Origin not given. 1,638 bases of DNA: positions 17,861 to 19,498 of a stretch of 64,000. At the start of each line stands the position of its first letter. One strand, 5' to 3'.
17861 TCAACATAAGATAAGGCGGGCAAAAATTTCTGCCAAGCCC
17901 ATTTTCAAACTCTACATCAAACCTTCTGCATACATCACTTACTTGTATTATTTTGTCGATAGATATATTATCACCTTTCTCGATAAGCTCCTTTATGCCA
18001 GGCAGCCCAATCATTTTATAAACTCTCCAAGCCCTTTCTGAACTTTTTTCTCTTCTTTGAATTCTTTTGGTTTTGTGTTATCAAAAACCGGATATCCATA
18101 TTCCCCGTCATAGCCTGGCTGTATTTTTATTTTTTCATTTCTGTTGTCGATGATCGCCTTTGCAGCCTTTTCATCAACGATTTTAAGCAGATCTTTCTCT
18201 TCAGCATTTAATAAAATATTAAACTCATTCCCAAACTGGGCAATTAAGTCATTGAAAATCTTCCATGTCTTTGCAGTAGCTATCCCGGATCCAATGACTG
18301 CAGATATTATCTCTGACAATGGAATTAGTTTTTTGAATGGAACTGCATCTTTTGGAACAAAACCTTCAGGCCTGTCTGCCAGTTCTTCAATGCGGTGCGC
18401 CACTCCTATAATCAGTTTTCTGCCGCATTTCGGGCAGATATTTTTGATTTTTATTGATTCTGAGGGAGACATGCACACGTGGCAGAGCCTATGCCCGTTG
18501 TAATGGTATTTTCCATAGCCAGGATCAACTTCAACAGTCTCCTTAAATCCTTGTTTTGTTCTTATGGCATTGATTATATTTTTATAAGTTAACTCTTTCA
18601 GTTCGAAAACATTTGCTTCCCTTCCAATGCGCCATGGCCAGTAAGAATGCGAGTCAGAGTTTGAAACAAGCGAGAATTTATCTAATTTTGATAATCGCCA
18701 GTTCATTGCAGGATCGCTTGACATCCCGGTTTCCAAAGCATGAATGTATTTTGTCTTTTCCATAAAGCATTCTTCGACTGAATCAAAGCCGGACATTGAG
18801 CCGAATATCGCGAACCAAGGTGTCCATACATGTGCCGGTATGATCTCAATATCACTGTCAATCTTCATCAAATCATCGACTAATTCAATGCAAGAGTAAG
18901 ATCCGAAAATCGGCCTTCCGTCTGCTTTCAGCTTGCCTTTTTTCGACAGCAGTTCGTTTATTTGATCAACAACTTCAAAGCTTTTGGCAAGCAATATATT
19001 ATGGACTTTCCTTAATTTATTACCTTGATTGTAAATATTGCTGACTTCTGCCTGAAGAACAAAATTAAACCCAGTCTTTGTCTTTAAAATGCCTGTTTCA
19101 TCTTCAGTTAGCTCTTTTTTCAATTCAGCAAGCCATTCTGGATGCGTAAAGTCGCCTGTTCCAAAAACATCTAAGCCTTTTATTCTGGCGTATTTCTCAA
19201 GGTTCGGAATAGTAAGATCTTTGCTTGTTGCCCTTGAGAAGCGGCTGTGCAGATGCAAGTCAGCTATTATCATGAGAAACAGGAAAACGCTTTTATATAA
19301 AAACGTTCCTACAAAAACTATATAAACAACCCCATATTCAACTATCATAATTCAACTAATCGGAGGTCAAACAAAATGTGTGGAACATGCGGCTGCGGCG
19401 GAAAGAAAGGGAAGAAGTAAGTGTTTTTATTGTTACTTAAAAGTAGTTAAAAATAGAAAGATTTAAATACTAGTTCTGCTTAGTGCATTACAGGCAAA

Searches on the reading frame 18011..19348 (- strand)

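Call 32: search_protein_families(library=ncbifam, max_evalue=0.00001, proteins=[window:18011-19348:-])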
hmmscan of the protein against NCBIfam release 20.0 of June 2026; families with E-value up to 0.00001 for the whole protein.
window:18011-19348:- (445 aa): 1 family
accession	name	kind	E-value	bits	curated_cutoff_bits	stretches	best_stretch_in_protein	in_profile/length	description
TIGR00375.1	TIGR00375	hypoth_equivalog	2.8e-65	221.1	326.6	1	29-418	2-372/374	TIGR00375 family protein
